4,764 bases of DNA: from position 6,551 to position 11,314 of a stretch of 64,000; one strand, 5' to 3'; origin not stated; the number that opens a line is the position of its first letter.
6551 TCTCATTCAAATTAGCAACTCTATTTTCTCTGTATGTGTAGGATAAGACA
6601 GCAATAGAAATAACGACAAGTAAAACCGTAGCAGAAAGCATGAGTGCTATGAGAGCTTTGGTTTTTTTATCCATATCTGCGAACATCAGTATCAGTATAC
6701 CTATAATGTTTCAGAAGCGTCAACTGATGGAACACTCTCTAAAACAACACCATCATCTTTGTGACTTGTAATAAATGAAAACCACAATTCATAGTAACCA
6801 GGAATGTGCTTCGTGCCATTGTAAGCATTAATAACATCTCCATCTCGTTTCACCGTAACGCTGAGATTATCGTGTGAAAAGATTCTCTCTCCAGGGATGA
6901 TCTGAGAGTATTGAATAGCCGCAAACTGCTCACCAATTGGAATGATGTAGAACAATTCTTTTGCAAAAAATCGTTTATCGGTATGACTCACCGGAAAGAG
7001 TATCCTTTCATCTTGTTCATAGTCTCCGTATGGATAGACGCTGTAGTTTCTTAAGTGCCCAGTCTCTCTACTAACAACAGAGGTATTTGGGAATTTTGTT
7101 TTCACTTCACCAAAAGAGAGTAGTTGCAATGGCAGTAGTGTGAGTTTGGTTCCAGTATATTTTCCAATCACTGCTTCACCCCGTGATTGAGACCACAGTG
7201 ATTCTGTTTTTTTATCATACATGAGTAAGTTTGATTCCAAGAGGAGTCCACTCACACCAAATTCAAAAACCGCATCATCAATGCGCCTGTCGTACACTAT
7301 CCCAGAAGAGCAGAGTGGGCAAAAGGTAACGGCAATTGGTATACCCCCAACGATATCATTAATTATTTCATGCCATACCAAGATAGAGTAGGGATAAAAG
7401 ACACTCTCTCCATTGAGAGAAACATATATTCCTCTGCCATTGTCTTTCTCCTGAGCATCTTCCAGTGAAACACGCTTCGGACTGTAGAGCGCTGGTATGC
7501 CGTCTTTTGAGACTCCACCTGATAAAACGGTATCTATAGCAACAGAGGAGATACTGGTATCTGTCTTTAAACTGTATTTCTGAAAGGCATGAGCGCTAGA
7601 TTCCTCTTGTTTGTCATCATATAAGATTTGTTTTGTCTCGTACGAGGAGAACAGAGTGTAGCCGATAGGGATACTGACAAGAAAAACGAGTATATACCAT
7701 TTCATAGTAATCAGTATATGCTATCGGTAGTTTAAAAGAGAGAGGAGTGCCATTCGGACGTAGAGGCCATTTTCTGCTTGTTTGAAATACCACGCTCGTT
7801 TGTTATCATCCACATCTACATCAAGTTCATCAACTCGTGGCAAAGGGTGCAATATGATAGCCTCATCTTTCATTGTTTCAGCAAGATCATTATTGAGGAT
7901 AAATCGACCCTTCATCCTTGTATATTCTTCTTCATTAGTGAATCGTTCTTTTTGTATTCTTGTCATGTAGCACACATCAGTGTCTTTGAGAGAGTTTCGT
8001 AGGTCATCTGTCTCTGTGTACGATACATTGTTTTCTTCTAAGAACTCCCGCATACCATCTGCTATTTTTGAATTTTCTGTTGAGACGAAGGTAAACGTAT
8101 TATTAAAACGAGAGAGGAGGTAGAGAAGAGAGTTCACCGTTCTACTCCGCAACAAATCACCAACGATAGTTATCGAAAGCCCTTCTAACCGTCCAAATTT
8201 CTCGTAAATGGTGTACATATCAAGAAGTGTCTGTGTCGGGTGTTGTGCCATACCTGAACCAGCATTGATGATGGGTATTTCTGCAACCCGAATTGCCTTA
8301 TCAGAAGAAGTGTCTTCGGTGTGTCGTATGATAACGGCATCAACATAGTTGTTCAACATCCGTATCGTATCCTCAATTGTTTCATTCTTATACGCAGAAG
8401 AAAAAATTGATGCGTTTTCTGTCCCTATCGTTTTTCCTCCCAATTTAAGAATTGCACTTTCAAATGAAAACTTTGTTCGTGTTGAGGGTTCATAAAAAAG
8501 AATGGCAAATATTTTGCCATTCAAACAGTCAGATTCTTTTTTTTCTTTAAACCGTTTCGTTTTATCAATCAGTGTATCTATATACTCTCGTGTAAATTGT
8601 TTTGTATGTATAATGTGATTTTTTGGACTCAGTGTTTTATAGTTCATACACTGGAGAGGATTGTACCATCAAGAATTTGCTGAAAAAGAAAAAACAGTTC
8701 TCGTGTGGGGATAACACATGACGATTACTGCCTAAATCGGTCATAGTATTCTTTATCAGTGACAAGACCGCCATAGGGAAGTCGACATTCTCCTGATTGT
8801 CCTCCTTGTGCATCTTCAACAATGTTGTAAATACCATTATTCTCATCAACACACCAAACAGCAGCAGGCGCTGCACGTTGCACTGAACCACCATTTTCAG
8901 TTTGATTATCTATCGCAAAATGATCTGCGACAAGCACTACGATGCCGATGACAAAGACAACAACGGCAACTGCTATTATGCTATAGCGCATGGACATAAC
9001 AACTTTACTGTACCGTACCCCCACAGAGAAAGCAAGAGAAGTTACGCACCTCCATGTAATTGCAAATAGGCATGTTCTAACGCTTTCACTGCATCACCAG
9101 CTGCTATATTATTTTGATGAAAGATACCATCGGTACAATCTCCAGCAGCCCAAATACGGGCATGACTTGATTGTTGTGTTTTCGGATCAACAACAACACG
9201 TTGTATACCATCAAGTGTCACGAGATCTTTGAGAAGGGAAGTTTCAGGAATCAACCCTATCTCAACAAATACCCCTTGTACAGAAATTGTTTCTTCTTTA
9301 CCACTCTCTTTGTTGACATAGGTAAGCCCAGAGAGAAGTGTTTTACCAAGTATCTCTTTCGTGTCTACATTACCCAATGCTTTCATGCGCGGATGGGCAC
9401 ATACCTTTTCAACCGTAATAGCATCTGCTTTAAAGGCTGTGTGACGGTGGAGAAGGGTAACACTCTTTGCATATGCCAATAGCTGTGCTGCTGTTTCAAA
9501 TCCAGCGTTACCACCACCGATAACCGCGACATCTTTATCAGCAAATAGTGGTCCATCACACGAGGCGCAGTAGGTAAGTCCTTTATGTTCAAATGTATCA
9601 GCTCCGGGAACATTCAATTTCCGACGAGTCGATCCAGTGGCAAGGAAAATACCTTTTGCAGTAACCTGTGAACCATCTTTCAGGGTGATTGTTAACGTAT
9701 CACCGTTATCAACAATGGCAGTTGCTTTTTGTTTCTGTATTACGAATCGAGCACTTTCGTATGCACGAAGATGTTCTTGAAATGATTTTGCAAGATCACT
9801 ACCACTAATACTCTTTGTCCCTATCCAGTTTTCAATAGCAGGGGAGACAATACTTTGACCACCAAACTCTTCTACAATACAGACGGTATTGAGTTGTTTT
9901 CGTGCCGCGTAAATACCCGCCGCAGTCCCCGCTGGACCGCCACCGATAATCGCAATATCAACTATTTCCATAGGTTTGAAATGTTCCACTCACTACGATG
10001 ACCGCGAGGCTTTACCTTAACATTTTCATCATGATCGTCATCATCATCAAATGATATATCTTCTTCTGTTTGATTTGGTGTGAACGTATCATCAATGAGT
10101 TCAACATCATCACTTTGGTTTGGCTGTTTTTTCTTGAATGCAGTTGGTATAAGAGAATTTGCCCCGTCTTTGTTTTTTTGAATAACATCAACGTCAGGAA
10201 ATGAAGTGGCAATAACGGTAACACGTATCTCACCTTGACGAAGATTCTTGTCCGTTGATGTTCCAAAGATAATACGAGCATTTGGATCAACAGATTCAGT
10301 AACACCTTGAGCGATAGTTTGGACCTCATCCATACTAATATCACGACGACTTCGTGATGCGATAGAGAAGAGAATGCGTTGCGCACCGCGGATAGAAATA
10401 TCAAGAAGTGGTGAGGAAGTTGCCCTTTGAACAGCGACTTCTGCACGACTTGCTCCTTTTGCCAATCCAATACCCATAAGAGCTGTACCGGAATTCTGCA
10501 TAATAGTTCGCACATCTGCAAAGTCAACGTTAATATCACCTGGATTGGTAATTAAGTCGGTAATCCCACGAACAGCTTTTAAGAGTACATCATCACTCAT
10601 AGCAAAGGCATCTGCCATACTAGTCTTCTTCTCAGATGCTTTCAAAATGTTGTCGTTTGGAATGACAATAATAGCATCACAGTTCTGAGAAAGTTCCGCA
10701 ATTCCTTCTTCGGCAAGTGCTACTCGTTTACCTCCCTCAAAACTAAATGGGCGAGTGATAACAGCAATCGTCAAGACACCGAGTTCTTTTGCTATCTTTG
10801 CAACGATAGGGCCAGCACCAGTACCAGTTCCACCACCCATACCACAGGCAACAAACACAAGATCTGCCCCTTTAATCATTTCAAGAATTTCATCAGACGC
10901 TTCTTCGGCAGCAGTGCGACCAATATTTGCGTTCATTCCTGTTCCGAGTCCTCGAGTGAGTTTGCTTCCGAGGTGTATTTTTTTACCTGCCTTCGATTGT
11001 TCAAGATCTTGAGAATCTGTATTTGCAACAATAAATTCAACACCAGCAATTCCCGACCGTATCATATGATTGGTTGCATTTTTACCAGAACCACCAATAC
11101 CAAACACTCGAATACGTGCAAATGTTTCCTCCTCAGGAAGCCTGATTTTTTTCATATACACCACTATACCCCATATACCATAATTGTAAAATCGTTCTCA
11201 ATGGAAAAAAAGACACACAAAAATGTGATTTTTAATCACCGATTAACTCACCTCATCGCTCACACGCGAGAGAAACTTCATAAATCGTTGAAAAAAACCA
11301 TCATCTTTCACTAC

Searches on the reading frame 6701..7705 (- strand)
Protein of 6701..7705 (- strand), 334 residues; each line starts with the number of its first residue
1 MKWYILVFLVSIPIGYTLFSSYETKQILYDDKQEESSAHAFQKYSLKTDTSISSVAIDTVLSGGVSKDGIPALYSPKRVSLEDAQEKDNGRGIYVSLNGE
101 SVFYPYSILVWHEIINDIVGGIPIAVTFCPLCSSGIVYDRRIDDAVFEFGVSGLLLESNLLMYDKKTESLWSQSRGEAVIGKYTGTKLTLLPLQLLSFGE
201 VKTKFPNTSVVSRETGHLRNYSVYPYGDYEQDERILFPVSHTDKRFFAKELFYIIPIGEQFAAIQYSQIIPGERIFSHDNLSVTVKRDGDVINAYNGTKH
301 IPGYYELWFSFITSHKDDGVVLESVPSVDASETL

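Call 33: search_protein_families(library=pfam, proteins=[window:6701-7705:-], max_evalue=0.001)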
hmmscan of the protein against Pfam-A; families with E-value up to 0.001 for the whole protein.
window:6701-7705:- (334 aa): 1 family
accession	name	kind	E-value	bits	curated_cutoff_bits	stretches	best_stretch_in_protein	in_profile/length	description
PF11376.13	DUF3179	-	3.3e-71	240.6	27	1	67-270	1-206/292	Protein of unknown function (DUF3179)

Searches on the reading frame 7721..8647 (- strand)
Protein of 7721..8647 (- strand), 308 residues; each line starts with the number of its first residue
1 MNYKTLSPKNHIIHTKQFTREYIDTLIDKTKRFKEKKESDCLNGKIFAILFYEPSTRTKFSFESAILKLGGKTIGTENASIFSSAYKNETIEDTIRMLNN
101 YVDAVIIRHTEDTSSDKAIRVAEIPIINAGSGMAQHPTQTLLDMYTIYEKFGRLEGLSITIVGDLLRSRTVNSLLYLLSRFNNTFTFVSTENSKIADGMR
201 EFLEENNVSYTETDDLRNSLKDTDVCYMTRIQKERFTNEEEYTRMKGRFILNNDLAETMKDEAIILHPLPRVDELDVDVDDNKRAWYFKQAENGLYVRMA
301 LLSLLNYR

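Call 33: search_protein_families(library=pfam, proteins=[window:7721-8647:-], max_evalue=0.001)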
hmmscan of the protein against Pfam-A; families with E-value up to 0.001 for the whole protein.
window:7721-8647:- (308 aa): 3 families
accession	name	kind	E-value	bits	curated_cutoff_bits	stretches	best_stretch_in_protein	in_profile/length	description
PF02729.26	OTCace_N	-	1.9e-43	148.5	29.9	1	11-149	2-148/148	Aspartate/ornithine carbamoyltransferase, carbamoyl-P binding domain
PF00185.30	OTCace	-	6.4e-34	117.7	29.4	1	155-304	1-156/157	Aspartate/ornithine carbamoyltransferase, Asp/Orn binding domain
PF21377.3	MurD_N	-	0.00093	19.6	24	0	174-228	14-66/76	MurD N-terminal domain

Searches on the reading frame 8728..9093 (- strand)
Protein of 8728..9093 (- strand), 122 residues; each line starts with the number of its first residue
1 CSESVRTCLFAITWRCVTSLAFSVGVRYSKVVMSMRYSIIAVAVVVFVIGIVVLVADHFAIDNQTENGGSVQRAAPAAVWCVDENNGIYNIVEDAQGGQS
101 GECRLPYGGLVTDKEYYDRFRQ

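Call 49: search_protein_families(library=pfam, proteins=[window:8728-9093:-], max_evalue=0.1)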
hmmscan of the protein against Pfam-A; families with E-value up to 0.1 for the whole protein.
window:8728-9093:- (122 aa): 3 families
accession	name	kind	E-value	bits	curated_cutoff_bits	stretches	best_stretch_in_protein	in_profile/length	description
PF03891.20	DUF333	-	5e-06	27.1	25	1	74-118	3-45/47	Domain of unknown function (DUF333)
PF15048.11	OSTbeta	-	0.039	14.5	27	1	36-64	35-63/122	Organic solute transporter subunit beta protein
PF06711.16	DUF1198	-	0.076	13.5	25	0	35-58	1-24/143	Protein of unknown function (DUF1198)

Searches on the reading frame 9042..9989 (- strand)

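Call 33: search_protein_families(library=pfam, proteins=[window:9042-9989:-], max_evalue=0.001)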
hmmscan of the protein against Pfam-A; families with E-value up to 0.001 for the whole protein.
window:9042-9989:- (315 aa): 13 families
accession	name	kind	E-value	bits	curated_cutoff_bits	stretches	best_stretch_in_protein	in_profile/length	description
PF07992.20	Pyr_redox_2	-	1.5e-42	146.4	26.1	1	11-294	2-285/291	Pyridine nucleotide-disulphide oxidoreductase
PF13738.12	Pyr_redox_3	-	2.3e-21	76.8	30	1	14-283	2-305/305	Pyridine nucleotide-disulphide oxidoreductase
PF12831.13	FAD_oxidored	-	1.3e-08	35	27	1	11-76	1-70/416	FAD dependent oxidoreductase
PF01134.28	GIDA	-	2.6e-08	33.8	22.1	0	153-185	1-29/391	Glucose inhibited division protein A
PF00070.33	Pyr_redox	-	2.4e-07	31.6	22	1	154-187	2-35/82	Pyridine nucleotide-disulphide oxidoreductase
PF01266.30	DAO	-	4.9e-07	30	27.9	0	11-42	1-31/353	FAD dependent oxidoreductase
PF03486.20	HI0933_like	-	1.3e-06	28.5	50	0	153-185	2-34/244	HI0933-like protein Rossmann domain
PF00890.30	FAD_binding_2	-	2.1e-06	27.6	20.4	0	11-42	1-32/414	FAD binding domain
PF13454.12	NAD_binding_9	-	2.2e-06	28.2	21.8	0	66-120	99-154/155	FAD-NAD(P)-binding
PF01946.23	Thi4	-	4.7e-06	26.4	26.2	0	8-41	16-49/235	Thi4 family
PF05834.18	Lycopene_cycl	-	4.8e-06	26.3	23.4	0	11-56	1-45/380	Lycopene cyclase protein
PF01494.25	FAD_binding_3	-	7e-05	22.6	22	0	153-185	3-35/349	FAD binding domain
PF13450.12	NAD_binding_8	-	0.00038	21.1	21.9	0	14-40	1-26/68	NAD(P)-binding Rossmann-like domain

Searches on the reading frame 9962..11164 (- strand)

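Call 33: search_protein_families(library=pfam, proteins=[window:9962-11164:-], max_evalue=0.001)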
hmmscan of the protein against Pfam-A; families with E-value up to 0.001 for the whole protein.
window:9962-11164:- (400 aa): 2 families
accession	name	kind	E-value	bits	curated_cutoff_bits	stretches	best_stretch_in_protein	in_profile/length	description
PF00091.31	Tubulin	-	7.6e-45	154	33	1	18-176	2-188/190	Tubulin/FtsZ family, GTPase domain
PF12327.13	FtsZ_C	-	1.2e-25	90.1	27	1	226-322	1-94/95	FtsZ family, C-terminal domain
